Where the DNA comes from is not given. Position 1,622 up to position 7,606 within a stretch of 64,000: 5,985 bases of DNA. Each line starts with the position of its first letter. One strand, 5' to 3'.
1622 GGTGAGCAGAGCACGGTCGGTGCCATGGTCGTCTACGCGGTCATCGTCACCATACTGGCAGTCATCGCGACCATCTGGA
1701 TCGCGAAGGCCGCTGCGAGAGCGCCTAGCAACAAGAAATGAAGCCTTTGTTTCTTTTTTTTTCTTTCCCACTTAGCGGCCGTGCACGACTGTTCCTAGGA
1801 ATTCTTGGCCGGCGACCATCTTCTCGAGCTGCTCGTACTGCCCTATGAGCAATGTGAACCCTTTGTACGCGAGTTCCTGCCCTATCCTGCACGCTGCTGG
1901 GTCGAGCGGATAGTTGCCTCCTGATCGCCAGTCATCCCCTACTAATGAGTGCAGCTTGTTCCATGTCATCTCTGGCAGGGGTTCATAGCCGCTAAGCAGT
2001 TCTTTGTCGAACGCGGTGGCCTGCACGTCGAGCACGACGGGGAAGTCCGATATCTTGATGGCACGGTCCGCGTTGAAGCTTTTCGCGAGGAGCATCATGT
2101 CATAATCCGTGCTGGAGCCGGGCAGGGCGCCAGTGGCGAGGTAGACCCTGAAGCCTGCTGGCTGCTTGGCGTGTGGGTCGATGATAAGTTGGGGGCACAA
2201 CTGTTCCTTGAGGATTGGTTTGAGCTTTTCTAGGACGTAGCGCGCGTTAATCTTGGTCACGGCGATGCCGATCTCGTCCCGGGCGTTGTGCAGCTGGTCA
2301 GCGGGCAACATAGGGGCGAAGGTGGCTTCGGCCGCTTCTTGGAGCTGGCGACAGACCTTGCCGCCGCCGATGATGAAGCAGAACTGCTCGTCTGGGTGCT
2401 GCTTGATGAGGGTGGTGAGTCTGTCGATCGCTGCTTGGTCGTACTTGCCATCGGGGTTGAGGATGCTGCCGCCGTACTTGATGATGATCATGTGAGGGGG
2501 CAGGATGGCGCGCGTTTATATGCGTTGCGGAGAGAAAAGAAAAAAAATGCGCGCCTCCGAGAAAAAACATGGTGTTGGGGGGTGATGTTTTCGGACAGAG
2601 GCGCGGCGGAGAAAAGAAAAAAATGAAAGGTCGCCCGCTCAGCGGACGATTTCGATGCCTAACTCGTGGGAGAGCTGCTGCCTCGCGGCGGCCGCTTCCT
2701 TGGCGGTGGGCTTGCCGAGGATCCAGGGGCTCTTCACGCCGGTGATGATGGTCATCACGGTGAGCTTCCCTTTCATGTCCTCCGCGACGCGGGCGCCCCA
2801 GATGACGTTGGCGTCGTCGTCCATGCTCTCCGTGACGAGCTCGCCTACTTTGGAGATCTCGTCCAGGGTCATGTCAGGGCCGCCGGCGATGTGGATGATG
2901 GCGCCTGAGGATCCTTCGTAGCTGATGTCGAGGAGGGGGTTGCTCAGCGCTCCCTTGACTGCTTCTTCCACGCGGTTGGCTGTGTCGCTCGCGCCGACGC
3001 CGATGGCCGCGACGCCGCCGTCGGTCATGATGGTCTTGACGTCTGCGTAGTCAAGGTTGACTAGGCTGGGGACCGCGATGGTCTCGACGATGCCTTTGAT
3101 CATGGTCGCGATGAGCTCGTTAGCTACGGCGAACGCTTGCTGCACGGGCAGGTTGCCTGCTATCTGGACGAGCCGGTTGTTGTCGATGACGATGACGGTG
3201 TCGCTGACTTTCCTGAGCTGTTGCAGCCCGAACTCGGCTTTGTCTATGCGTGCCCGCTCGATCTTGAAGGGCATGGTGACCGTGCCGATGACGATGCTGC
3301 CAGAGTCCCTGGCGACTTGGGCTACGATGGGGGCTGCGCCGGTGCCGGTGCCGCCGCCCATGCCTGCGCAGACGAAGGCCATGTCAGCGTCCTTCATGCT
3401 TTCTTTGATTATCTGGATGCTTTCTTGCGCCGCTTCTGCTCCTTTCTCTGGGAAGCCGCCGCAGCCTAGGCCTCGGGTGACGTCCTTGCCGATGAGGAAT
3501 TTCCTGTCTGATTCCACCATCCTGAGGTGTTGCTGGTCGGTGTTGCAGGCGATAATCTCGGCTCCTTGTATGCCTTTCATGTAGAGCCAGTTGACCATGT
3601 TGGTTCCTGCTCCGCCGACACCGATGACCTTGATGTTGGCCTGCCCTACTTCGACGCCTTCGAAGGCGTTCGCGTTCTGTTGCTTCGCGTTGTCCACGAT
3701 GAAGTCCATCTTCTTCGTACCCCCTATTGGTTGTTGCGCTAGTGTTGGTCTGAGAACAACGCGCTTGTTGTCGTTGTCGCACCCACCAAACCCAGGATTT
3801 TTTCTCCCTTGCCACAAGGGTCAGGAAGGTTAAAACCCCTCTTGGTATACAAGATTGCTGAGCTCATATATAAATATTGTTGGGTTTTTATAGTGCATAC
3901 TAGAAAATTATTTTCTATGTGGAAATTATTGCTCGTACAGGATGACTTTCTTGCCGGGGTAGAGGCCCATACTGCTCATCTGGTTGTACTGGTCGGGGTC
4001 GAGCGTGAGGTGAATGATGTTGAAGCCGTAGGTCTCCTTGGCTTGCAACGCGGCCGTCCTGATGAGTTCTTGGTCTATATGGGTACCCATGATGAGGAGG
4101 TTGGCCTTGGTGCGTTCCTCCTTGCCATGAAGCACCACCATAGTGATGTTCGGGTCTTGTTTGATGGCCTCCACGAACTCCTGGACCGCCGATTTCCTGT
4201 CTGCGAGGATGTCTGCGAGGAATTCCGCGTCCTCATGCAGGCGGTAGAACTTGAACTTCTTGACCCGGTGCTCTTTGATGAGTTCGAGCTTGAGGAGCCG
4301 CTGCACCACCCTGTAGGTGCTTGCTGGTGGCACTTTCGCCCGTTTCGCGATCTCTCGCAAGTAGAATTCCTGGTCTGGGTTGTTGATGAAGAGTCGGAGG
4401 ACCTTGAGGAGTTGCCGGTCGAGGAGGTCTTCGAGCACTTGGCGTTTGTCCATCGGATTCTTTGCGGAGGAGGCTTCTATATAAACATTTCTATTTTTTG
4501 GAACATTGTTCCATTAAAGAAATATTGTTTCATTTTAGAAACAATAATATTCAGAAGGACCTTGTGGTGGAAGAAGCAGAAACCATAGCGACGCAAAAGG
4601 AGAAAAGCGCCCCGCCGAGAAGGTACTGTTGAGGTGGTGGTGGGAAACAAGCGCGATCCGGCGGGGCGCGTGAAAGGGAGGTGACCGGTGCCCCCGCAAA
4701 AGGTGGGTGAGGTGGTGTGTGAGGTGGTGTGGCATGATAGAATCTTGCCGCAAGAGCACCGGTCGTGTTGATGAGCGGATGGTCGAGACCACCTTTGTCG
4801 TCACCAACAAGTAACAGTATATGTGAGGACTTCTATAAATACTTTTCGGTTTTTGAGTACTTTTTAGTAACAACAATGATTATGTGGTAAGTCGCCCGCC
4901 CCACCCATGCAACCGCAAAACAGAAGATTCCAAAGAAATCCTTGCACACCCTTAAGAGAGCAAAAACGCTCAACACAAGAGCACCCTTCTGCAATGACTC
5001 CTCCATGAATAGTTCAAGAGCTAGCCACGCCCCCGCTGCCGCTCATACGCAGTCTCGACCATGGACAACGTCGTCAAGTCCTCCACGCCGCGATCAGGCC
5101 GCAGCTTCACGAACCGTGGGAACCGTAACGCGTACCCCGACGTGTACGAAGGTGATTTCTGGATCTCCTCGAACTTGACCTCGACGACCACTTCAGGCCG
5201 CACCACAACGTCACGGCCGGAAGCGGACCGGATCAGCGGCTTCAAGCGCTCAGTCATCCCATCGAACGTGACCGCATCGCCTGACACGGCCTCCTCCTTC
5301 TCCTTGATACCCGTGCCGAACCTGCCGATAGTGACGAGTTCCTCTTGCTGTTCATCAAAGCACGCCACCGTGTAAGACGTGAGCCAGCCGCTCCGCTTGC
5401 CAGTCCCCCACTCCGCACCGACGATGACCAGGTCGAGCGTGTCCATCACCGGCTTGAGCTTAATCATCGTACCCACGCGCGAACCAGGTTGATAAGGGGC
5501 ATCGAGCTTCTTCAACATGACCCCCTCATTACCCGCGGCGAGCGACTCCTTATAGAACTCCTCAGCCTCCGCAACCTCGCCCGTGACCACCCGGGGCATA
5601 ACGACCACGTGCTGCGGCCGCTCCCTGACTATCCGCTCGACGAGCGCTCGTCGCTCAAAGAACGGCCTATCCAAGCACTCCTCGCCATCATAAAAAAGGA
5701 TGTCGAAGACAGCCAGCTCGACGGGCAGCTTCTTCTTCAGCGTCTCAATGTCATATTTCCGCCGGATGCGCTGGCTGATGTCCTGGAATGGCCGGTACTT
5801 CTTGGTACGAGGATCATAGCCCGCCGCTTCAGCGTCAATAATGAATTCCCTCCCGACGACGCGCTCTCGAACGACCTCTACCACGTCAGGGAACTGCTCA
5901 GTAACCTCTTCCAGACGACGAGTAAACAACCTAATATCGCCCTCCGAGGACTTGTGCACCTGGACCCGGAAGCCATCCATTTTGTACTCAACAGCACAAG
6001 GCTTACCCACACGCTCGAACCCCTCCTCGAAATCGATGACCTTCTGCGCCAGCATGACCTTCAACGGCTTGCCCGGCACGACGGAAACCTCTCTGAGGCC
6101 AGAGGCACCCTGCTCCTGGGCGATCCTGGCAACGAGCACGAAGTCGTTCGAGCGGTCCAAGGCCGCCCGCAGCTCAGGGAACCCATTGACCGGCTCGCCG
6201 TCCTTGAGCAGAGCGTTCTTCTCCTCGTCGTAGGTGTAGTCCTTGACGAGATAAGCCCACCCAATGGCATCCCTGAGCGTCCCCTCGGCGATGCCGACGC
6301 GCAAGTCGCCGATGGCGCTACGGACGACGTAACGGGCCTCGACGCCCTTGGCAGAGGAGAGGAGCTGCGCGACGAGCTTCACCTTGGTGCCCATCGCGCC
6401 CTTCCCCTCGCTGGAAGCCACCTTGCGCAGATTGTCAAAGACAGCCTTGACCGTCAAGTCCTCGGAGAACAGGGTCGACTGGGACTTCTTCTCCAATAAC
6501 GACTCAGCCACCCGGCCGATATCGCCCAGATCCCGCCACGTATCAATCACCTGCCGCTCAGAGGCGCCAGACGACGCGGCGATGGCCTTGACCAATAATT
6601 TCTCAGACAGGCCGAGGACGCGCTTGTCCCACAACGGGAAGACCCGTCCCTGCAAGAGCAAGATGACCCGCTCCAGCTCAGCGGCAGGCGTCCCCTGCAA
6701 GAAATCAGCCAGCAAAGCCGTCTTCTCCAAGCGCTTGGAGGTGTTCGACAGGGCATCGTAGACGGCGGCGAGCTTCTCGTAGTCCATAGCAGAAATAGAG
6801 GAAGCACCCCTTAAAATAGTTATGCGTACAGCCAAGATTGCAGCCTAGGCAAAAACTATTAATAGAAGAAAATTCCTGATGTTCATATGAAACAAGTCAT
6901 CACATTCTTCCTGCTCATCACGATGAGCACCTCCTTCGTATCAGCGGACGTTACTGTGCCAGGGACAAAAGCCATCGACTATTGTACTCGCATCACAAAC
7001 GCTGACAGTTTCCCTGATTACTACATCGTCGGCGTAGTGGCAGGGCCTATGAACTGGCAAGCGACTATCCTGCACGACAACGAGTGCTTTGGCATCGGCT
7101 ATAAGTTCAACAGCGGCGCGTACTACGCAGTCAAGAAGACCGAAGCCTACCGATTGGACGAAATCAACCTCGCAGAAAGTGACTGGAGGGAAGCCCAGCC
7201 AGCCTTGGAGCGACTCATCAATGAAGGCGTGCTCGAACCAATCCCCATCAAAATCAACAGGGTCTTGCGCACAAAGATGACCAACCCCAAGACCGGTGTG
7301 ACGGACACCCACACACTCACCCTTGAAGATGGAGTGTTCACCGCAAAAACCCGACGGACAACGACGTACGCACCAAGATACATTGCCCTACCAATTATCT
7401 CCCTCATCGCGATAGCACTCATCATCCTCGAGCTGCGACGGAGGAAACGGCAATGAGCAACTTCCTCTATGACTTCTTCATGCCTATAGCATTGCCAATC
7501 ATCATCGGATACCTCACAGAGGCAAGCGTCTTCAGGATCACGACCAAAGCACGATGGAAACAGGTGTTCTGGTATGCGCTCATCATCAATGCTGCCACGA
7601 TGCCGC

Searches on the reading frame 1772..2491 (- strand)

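Call 22: search_protein_families(library=pfam, proteins=[window:1772-2491:-], max_evalue=0.0001)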
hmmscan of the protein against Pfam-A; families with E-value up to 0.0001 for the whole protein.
window:1772-2491:- (239 aa): 1 family
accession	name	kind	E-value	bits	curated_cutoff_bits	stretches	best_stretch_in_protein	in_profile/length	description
PF00696.33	AA_kinase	-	3e-11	43.9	24.9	1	1-204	2-223/234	Amino acid kinase family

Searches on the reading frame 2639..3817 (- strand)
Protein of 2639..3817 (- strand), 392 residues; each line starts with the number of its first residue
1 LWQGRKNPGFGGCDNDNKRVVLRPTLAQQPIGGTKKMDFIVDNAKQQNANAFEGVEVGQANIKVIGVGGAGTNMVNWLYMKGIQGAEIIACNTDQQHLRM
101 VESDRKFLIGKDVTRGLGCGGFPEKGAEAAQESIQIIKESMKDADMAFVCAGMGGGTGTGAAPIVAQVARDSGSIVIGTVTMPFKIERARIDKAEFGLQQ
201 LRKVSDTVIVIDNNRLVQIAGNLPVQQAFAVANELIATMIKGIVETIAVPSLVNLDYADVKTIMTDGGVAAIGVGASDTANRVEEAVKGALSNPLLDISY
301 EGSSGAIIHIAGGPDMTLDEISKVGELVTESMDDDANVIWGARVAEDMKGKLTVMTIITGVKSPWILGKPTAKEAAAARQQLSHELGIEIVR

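Call 22: search_protein_families(library=pfam, proteins=[window:2639-3817:-], max_evalue=0.0001)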
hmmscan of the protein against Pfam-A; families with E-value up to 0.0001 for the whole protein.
window:2639-3817:- (392 aa): 2 families
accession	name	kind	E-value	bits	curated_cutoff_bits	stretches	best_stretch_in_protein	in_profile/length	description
PF00091.31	Tubulin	-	7.9e-47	160.4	33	1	61-220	1-189/190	Tubulin/FtsZ family, GTPase domain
PF12327.13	FtsZ_C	-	1.1e-30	106.2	27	1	268-362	1-95/95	FtsZ family, C-terminal domain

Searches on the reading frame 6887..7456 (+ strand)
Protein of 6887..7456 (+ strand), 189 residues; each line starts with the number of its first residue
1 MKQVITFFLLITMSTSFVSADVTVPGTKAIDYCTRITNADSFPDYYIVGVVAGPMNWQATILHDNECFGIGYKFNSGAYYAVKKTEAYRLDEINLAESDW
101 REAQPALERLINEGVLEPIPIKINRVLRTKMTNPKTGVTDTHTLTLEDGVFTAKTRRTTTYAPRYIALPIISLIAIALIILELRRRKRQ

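Call 22: search_protein_families(library=pfam, proteins=[window:6887-7456:+], max_evalue=0.0001)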
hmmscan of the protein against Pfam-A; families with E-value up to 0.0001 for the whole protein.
window:6887-7456:+ (189 aa): 0 families

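Call 43: search_protein_families(library=pfam, proteins=[window:6887-7456:+], max_evalue=0.1)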
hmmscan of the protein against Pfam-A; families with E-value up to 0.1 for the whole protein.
window:6887-7456:+ (189 aa): 1 family
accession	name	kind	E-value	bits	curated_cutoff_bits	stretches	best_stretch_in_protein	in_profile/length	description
PF07728.20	AAA_5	-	0.089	13.2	22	0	75-117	56-96/139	AAA domain (dynein-related subfamily)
